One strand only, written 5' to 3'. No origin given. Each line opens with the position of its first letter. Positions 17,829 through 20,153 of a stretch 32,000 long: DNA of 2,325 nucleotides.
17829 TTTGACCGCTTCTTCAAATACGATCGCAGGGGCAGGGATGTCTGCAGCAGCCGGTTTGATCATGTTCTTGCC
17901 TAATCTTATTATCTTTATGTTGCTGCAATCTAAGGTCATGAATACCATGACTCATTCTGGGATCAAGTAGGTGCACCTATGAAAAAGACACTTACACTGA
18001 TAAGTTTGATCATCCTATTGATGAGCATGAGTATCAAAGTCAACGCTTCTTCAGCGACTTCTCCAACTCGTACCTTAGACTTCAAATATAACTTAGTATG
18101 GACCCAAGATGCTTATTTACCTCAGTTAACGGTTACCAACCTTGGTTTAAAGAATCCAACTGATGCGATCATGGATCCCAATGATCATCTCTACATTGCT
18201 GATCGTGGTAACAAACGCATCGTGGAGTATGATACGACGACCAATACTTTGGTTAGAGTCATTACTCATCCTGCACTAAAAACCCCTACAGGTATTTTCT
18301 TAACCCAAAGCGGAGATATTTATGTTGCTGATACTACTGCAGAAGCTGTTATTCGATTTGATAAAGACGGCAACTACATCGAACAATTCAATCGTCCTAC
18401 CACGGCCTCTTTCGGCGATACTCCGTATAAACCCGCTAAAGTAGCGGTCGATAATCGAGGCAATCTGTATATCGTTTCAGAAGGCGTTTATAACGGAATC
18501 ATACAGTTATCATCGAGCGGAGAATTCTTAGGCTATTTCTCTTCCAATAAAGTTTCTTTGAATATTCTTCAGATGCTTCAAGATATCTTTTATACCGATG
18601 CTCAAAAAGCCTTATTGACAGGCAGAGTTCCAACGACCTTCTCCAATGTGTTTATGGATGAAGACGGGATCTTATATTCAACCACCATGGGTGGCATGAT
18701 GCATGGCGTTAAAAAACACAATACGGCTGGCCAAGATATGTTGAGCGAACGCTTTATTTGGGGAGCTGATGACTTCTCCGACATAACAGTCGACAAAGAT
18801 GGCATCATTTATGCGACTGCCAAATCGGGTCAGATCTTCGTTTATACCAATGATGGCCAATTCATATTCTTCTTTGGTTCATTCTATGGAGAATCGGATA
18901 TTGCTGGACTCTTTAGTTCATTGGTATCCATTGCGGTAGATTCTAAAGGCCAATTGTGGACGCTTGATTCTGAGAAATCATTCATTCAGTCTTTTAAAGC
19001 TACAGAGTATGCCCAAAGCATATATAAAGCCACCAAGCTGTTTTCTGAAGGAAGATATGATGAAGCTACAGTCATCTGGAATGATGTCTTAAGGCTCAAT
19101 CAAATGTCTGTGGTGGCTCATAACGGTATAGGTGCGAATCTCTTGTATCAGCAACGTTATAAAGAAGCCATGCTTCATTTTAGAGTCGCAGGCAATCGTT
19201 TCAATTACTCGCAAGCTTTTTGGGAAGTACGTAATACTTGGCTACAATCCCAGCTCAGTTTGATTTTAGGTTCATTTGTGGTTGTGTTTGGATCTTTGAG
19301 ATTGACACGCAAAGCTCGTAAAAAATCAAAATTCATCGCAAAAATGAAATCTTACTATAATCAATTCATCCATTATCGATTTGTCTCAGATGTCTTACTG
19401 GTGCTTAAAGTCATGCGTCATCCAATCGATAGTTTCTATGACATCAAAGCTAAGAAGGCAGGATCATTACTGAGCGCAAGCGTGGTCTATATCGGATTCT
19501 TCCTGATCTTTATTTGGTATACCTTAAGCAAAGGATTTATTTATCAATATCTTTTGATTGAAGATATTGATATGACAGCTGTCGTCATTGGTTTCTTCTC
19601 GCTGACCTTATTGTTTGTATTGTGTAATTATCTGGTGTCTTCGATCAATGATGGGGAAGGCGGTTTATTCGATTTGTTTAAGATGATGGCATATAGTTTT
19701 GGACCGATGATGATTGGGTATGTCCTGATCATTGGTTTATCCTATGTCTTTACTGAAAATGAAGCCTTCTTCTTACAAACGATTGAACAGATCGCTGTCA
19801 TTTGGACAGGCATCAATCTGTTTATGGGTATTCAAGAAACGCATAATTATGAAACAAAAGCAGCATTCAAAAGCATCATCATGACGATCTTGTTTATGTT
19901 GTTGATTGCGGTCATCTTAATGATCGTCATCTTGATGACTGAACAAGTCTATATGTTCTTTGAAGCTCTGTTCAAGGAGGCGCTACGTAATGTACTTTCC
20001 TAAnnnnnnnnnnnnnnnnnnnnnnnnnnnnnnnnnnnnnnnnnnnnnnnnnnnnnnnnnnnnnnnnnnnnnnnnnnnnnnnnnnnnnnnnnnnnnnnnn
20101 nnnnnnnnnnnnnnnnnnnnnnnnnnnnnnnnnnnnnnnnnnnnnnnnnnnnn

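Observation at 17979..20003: Secreted six-blade NHL propeller plus TPR-like linker fused to a Yip1-type multi-pass membrane domain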

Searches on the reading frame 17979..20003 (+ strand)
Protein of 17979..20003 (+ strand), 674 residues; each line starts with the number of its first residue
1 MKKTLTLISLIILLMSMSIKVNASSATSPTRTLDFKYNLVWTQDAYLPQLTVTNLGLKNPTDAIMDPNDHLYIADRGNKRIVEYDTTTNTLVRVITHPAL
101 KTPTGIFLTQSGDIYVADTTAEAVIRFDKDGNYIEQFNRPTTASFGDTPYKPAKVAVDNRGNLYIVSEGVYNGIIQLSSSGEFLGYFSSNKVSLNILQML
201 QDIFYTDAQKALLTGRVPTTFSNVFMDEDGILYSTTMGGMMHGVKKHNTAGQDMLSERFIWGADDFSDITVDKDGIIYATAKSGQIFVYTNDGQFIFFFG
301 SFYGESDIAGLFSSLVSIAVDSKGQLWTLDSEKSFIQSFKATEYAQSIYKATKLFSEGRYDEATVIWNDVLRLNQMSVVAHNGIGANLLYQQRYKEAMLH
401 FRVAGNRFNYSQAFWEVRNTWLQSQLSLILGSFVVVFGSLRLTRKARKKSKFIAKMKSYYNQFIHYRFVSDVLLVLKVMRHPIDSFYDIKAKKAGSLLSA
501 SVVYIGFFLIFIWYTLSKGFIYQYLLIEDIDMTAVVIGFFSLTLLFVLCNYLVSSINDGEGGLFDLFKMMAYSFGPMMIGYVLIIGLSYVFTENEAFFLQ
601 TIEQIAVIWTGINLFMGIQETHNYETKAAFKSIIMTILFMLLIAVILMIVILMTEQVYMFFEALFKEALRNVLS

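Call 3: search_protein_families(library=pfam, proteins=[window:17979-20003:+], max_evalue=1)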
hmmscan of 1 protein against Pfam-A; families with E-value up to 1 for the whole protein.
window:17979-20003:+ (674 aa): 19 families
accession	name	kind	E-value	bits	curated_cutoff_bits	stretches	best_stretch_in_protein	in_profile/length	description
PF01436.27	NHL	-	1.4e-15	56.9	20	3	59-83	3-27/28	NHL repeat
PF04893.22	Yip1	-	7.8e-13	49.1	28.6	1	477-646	2-171/173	Yip1 domain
PF08450.18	SGL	-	8.3e-07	29.3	26.3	1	68-142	145-225/246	SMP-30/Gluconolactonase/LRE-like region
PF14517.12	Tachylectin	-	1.6e-06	28.5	29.8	1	216-287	30-103/230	Tachylectin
PF03022.22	MRJP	-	0.00044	20.1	19.8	1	49-101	54-110/288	Major royal jelly protein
PF07494.17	Reg_prop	-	0.00092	19.6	20.4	0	316-327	8-19/24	Two component regulator propeller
PF13449.12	Phytase-like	-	0.002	18.5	27.6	0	105-143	72-110/284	Esterase-like activity of phytase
PF20067.5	SSL_N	-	0.0034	17.7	18.9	1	268-286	25-43/46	Strictosidine synthase-like, N-terminal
PF22701.2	Mala_s_1-like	-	0.0042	17.3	27.5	1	60-190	1-127/195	Mal s 1 allergenic protein-like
PF25021.1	TEN_NHL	-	0.0063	16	27.1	0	94-126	254-286/357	Teneurin NHL domain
PF24684.1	Vgb_lyase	-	0.0079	15.5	50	1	60-146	57-141/290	Virginiamycin B lyase family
PF17170.10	DUF5128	-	0.011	15.3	22.9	0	112-139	54-81/321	6-bladed beta-propeller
PF07719.23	TPR_2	-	0.015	15.8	27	0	380-402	3-25/34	Tetratricopeptide repeat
PF06977.17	SdiA-regulated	-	0.039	13.6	21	1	110-168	182-241/249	SdiA-regulated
PF00515.34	TPR_1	-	0.041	14.2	27.8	0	379-402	2-25/34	Tetratricopeptide repeat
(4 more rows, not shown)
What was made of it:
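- On Yip1 domain (Pfam PF04893): 49.1 bits against 28.6, model positions 2-171 of 173, aa 477-646 (call 3)
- On TPR repeat: TPR_2 15.8 bits against 27; TPR_1 14.2 against 27.8 (call 3)
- Checked: NHL: Pfam PF01436 E=1.4e-15, 56.9 bits against a gathering score of 20 (call 3). Yip1: PF04893 E=7.8e-13, 49.1 bits against a gathering score of 28.6, covering 2-171 of 173 model positions at aa 477-646 (call 3).
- A sub-threshold Tachylectin hit (28.5 against 29.8 bits) and a partial SGL hit (29.3 against 26.3 bits) leave lectin or enzyme readings open (call 3). There are weak hits to Vgb_lyase, SSL_N, MRJP and Phytase-like (call 3).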

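Call 4: search_protein_families(library=ncbifam, proteins=[window:17979-20003:+], max_evalue=1)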
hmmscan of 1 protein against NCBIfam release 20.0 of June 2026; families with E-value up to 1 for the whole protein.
window:17979-20003:+ (674 aa): 8 families
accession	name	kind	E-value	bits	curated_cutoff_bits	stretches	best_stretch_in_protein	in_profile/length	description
NF035926.1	scyF_NHL_VPEP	equivalog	3e-11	43.1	350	2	66-172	208-317/376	scytonemin biosynthesis PEP-CTERM protein ScyF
NF047780.1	LIC12708_fam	subfamily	1.5e-05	24.1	150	1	53-172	115-204/391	LIC_12708 family protein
NF033206.1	ScyE_fam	subfamily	2e-05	24.3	80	2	49-118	244-319/333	ScyD/ScyE family protein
NF053768.1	CIS12_fam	equivalog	0.00024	19.9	860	1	62-167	91-185/715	CIS12 family contractile injection system protein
TIGR02521.1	type_IV_pilW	equivalog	0.007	15.9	154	1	354-413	75-134/234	type IV pilus biogenesis/stability protein PilW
TIGR02552.1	LcrH_SycD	equivalog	0.0094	15.7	104.8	1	346-405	19-79/136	SycD/LcrH family type III secretion system chaperone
NF042912.1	Amuc_1098_fam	equivalog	0.17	9.8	750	1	343-386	154-197/805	Amuc_1098 family type IV pilus outer membrane protein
TIGR03803.2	Gloeo_Verruco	domain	0.2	11.4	44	0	222-239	6-23/50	choice-of-anchor tandem repeat GloVer-containing protein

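Call 9: find_homologous_proteins(query=window:17979-20003:+, max_evalue=0.00001)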
Query window:17979-20003:+ (674 aa): 1008 proteins with E <= 0.00001 among 8000 candidates; the best 120 are listed.
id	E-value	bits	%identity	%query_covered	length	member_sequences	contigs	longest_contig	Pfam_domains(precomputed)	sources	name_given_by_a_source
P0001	0.0e+0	1491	100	100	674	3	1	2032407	PF04893.23,PF14517.13,PF01436.28,PF08450.19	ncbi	-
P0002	0.0e+0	1180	77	100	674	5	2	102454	PF04893.23,PF20067.6,PF14517.13,PF01436.28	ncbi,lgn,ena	-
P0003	0.0e+0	1172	76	100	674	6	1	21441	PF04893.23,PF14517.13,PF01436.28,PF08450.19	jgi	-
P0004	0.0e+0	1168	78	97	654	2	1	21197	PF04893.23,PF07494.18,PF14517.13,PF01436.28,PF08450.19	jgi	-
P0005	0.0e+0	1163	76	100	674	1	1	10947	PF04893.23,PF14517.13,PF01436.28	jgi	-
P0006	0.0e+0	1157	75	100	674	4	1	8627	PF04893.23,PF20067.6,PF14517.13,PF01436.28,PF08450.19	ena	-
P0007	0.0e+0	1154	75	100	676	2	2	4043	PF04893.23,PF07494.18,PF14517.13,PF01436.28,PF08450.19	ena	-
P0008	0.0e+0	1147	76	100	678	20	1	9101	PF04893.23,PF07494.18,PF14517.13,PF01436.28,PF08450.19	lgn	-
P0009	0.0e+0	1127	74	100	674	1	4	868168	PF04893.23,PF14517.13,PF01436.28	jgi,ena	jgi:hypothetical protein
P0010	0.0e+0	1125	73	100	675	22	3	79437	PF04893.23,PF14517.13,PF01436.28,PF08450.19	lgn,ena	-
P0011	0.0e+0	1125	74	100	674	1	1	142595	PF04893.23,PF14517.13,PF01436.28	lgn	-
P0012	0.0e+0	1105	74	100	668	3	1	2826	PF04893.23,PF01436.28,PF08450.19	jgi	jgi:hypothetical protein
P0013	5.6e-289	978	65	97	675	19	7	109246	PF04893.23,PF01436.28,PF08450.19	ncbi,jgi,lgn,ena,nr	ncbi:MAG: hypothetical protein A2Y20_05415 [Firmicutes bacterium GWF2_51_9]|nr:MAG: hypothetical pro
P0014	1.9e-283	960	63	99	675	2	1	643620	PF04893.23,PF01436.28,PF07719.24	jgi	jgi:hypothetical protein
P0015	5.7e-282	955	63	100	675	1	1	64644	PF04893.23,PF01436.28,PF07719.24,PF08450.19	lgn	-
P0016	7.0e-282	955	63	100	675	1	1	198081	PF04893.23,PF01436.28,PF07719.24,PF08450.19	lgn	-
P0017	1.0e-281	954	63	100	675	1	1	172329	PF04893.23,PF01436.28,PF07719.24,PF08450.19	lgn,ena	-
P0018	1.7e-281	953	62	99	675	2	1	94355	PF04893.23,PF00515.35,PF01436.28,PF07719.24,PF08450.19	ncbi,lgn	-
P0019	1.9e-281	953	63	100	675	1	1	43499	PF04893.23,PF01436.28,PF07719.24,PF08450.19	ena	-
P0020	7.4e-281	951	62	100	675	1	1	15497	PF04893.23,PF01436.28,PF07719.24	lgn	-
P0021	1.9e-280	950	63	97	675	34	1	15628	PF04893.23,PF00515.35,PF01436.28,PF07719.24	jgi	jgi:hypothetical protein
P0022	2.1e-280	950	62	100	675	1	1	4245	PF04893.23,PF00515.35,PF01436.28,PF07719.24,PF08450.19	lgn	-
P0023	1.3e-278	944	61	100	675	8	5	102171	PF04893.23,PF00515.35,PF01436.28,PF07719.24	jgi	jgi:tetratricopeptide (TPR) repeat protein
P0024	5.9e-278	942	63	97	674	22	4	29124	PF04893.23,PF01436.28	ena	-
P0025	3.1e-277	939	60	99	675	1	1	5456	PF04893.23,PF01436.28,PF07719.24,PF08450.19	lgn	-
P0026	5.5e-277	938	60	99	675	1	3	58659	PF04893.23,PF01436.28,PF07719.24,PF08450.19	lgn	-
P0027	4.3e-276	935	60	99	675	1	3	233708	PF04893.23,PF01436.28,PF07719.24,PF08450.19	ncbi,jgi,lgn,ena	-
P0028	2.6e-275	933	61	100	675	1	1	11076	PF04893.23,PF01436.28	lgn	-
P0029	5.0e-272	922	60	97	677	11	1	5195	PF04893.23,PF01436.28,PF07719.24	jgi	jgi:hypothetical protein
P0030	4.9e-263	892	58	100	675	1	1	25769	PF04893.23,PF03022.23,PF01436.28,PF07719.24,PF08450.19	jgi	jgi:hypothetical protein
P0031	1.6e-253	861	55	100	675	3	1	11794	PF04893.23,PF01436.28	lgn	-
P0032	6.5e-253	859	55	100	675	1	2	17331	PF04893.23,PF01436.28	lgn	-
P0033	5.6e-250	849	55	100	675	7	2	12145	PF04893.23,PF01436.28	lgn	-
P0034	2.6e-244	831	73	75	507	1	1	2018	PF14517.13,PF01436.28,PF08450.19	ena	-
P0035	4.5e-240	817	76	71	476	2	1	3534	PF04893.23,PF14517.13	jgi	jgi:hypothetical protein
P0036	5.6e-223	760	50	99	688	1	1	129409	PF04893.23,PF20067.6,PF01436.28,PF08450.19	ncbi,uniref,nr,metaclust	ncbi:YIP1 family protein [Haloplasma contractile]|uniref:NHL repeat containing protein n=1 Tax=Halop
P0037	4.1e-220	751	50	100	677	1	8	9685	PF04893.23,PF01436.28,PF08450.19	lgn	-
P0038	6.8e-220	750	50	95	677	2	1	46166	PF04893.23,PF01436.28,PF08450.19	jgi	-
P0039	9.3e-219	746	50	100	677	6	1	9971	PF04893.23,PF01436.28,PF08450.19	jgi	jgi:sugar lactone lactonase YvrE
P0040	1.8e-216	739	50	100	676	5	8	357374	PF04893.23,PF01436.28,PF08450.19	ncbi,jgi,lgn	jgi:DNA-binding beta-propeller fold protein YncE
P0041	6.2e-216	737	49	100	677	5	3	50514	PF04893.23,PF01436.28,PF08450.19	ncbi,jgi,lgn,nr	ncbi:MAG: hypothetical protein GXX10_00625 [Clostridiaceae bacterium]|nr:hypothetical protein [Clost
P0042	8.4e-214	730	51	97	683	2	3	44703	PF04893.23,PF13414.13,PF01436.28,PF07719.24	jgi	-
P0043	2.3e-210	718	49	100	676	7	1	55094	PF04893.23,PF01436.28,PF08450.19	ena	-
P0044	3.2e-208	711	50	97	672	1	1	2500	PF04893.23,PF01436.28,PF08450.19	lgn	-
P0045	4.3e-208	711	46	100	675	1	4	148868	PF04893.23,PF01436.28,PF08450.19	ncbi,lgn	-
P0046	5.5e-208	711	50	99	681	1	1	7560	PF04893.23,PF01436.28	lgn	-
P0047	1.0e-205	703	47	99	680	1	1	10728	PF04893.23,PF01436.28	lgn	-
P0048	1.1e-205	703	49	99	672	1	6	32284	PF04893.23,PF13414.13,PF01436.28,PF07719.24,PF08450.19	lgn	-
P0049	2.7e-205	702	49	100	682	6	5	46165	PF04893.23,PF13432.13,PF01436.28,PF07719.24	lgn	-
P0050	7.0e-204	697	48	100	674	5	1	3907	PF04893.23,PF01436.28,PF08450.19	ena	-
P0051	1.4e-203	696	49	100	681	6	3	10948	PF04893.23,PF01436.28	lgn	-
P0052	2.0e-203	695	49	100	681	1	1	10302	PF04893.23,PF01436.28,PF08450.19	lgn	-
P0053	7.9e-203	693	47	97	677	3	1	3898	PF04893.23,PF13414.13,PF13432.13,PF01436.28,PF07719.24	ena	-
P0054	9.7e-203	693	48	98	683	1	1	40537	PF04893.23,PF01436.28,PF08450.19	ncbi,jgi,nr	ncbi:MAG: integral rane protein [Haloplasmataceae bacterium]|jgi:streptogramin lyase|nr:integral ran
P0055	1.5e-202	693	47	100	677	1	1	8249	PF04893.23,PF13414.13,PF00515.35,PF13432.13,PF01436.28,PF07719.24,PF08450.19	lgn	-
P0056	3.2e-202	691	49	97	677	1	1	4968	PF04893.23,PF01436.28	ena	-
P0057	4.3e-202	691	49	99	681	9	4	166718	PF04893.23,PF01436.28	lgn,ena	-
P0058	5.8e-202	691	48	96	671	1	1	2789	PF04893.23,PF13414.13,PF13432.13,PF01436.28,PF07719.24,PF08450.19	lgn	-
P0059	6.9e-202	690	49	100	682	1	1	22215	PF04893.23,PF01436.28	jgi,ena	-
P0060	8.5e-202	690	48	100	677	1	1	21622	PF04893.23,PF13414.13,PF13432.13,PF01436.28,PF07719.24,PF08450.19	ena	-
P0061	9.7e-202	690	48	99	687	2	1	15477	PF04893.23,PF13414.13,PF01436.28,PF07719.24,PF08450.19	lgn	-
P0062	3.8e-201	688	49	99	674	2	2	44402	PF04893.23,PF01436.28,PF08450.19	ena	-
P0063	4.3e-201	688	49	100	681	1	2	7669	PF04893.23,PF01436.28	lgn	-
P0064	5.9e-201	687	50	97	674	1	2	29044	PF04893.23,PF01436.28,PF08450.19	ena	-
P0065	9.5e-201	687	48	100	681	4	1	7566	PF04893.23,PF01436.28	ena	-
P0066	9.6e-201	687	47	100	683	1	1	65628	PF04893.23,PF13414.13,PF00515.35,PF01436.28,PF07719.24,PF08450.19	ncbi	-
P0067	2.9e-200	685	48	100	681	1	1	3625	PF04893.23,PF01436.28,PF07719.24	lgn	-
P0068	5.5e-200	684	47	100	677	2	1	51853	PF04893.23,PF13414.13,PF00515.35,PF01436.28,PF07719.24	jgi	jgi:tetratricopeptide (TPR) repeat protein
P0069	8.8e-200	683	48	100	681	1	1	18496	PF04893.23,PF01436.28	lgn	-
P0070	1.1e-199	683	48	98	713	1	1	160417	PF04893.23,PF13414.13,PF00515.35,PF13432.13,PF01436.28,PF07719.24,PF08450.19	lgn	-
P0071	1.5e-199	683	49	100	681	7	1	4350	PF04893.23,PF01436.28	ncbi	-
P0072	1.8e-199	682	48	100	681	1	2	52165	PF04893.23,PF01436.28,PF07719.24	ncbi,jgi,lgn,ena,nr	ncbi:MAG: YIP1 family protein [Acholeplasmataceae bacterium]|jgi:tetratricopeptide (TPR) repeat prot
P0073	4.8e-199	681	47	100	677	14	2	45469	PF04893.23,PF13414.13,PF00515.35,PF13432.13,PF01436.28,PF07719.24,PF08450.19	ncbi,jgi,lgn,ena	-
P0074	5.1e-199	681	48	100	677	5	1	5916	PF04893.23,PF13414.13,PF13432.13,PF01436.28,PF07719.24,PF08450.19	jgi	-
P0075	1.0e-198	680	47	100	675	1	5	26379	PF04893.23,PF20067.6,PF01436.28,PF08450.19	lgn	-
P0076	1.2e-198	680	49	98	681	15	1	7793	PF04893.23,PF01436.28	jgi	-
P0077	1.5e-198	679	47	100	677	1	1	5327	PF04893.23,PF13414.13,PF13432.13,PF01436.28,PF07719.24,PF08450.19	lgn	-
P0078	1.6e-198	679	47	100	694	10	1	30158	PF04893.23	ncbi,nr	ncbi:MAG: DUF1282 family protein [Bacilli bacterium]|nr:DUF1282 family protein [Bacilli bacterium]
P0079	1.7e-198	679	46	100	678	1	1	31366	PF04893.23,PF13414.13,PF13432.13,PF01436.28,PF07719.24,PF08450.19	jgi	jgi:sugar lactone lactonase YvrE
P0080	2.5e-198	679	48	97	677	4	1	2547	PF04893.23,PF13414.13,PF13432.13,PF01436.28,PF07719.24,PF08450.19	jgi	jgi:sugar lactone lactonase YvrE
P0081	2.9e-198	678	47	99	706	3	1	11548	PF04893.23,PF13414.13,PF13432.13,PF01436.28,PF08450.19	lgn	-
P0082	3.2e-198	678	48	97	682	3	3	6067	PF04893.23,PF01436.28,PF07719.24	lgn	-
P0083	3.8e-198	678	48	97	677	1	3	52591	PF04893.23,PF13414.13,PF13432.13,PF01436.28,PF07719.24,PF08450.19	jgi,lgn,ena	-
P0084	5.0e-198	678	47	99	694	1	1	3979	PF04893.23,PF01436.28,PF08450.19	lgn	-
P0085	6.7e-198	677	46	99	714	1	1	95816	PF04893.23,PF13414.13,PF01436.28,PF07719.24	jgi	-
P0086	7.5e-198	677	45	100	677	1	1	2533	PF04893.23,PF01436.28,PF08450.19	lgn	-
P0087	1.0e-197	677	47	97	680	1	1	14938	PF04893.23,PF13414.13,PF00515.35,PF01436.28,PF07719.24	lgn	-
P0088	1.1e-197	677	48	98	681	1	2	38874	PF04893.23,PF01436.28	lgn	-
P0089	1.2e-197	676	46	100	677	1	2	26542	PF04893.23,PF13414.13,PF01436.28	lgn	-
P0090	1.4e-197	676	48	97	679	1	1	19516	PF04893.23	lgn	-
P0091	1.6e-197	676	46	100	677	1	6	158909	PF04893.23,PF13414.13,PF13432.13,PF01436.28,PF07719.24,PF08450.19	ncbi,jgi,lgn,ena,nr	ncbi:MAG: tetratricopeptide repeat protein [Clostridiales bacterium]|nr:tetratricopeptide repeat pro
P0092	2.8e-197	675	46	100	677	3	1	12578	PF04893.23,PF01436.28,PF08450.19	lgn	-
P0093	3.2e-197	675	46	100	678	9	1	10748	PF04893.23,PF07719.24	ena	-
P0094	4.5e-197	674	47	100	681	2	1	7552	PF04893.23,PF01436.28,PF07719.24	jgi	jgi:tetratricopeptide (TPR) repeat protein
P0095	6.7e-197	674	47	99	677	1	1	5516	PF04893.23,PF01436.28,PF08450.19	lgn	-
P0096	1.8e-196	672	47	100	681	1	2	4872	PF04893.23,PF01436.28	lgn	-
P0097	2.0e-196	672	47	100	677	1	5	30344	PF04893.23,PF13414.13,PF00515.35,PF13432.13,PF01436.28,PF07719.24,PF08450.19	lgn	-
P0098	2.4e-196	672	45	100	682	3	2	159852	PF04893.23,PF13414.13,PF20067.6,PF01436.28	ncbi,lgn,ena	ncbi:sugar lactone lactonase YvrE [Anaerotaenia torta]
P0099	2.9e-196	672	49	96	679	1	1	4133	PF04893.23,PF13432.13,PF01436.28,PF07719.24,PF08450.19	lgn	-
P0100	3.0e-196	672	49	96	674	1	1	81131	PF04893.23,PF01436.28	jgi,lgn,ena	-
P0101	3.3e-196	672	46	99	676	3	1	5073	PF04893.23,PF13414.13,PF01436.28,PF07719.24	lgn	-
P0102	4.1e-196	671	46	100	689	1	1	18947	PF04893.23,PF01436.28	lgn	-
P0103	4.9e-196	671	46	100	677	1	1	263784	PF04893.23,PF13414.13,PF01436.28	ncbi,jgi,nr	ncbi:MAG: hypothetical protein K0S47_331 [Herbinix sp.]|jgi:sugar lactone lactonase YvrE|nr:hypothet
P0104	5.8e-196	671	47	100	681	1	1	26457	PF04893.23,PF01436.28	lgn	-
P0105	8.2e-196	670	46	99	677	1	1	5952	PF04893.23,PF13414.13,PF01436.28,PF08450.19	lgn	-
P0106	8.9e-196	670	47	96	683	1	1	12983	PF04893.23,PF01436.28,PF08450.19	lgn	-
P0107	1.3e-195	670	46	99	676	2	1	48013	PF04893.23,PF13414.13,PF01436.28,PF07719.24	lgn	-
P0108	1.6e-195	669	46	100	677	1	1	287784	PF04893.23,PF13414.13,PF13432.13,PF01436.28,PF07719.24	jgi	jgi:tetratricopeptide (TPR) repeat protein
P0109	3.0e-195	668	71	63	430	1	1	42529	PF04893.23,PF14517.13,PF07719.24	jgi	jgi:hypothetical protein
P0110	6.0e-195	667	46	99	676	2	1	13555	PF04893.23,PF13414.13,PF01436.28,PF07719.24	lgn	-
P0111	7.7e-195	667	45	100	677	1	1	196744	PF04893.23,PF13414.13,PF01436.28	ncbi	-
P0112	9.4e-195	667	46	99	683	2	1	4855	PF04893.23,PF13414.13,PF01436.28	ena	-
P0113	1.4e-194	666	46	99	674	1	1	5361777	PF04893.23,PF07494.18,PF20067.6,PF01436.28,PF08450.19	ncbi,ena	-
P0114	1.7e-194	666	46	97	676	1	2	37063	PF04893.23,PF13414.13,PF01436.28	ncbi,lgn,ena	-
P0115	2.2e-194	666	46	97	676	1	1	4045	PF04893.23,PF01436.28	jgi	jgi:sugar lactone lactonase YvrE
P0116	2.3e-194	665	45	99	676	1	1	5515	PF04893.23,PF13414.13,PF01436.28,PF08450.19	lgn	-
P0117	3.3e-194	665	45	100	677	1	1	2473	PF04893.23,PF01436.28,PF08450.19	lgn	-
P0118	3.8e-194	665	46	99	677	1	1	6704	PF04893.23,PF13414.13,PF01436.28,PF07719.24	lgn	-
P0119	7.0e-194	664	44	100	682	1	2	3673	PF04893.23,PF13414.13,PF20067.6,PF01436.28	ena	-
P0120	7.4e-194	664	46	97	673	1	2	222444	PF04893.23,PF13414.13,PF13432.13,PF01436.28,PF07719.24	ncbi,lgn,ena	-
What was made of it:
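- Checked: Many homologues carry precomputed TPR Pfam hits (call 9). The gene is real: more than 1000 full-length homologues exist (call 9).
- There is a near-threshold Tachylectin (lectin propeller) match at aa 216-287, E=1.6e-6, 28.5 against 29.8 bits, and close homologues carry this Pfam hit precomputed (calls 3, 9).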
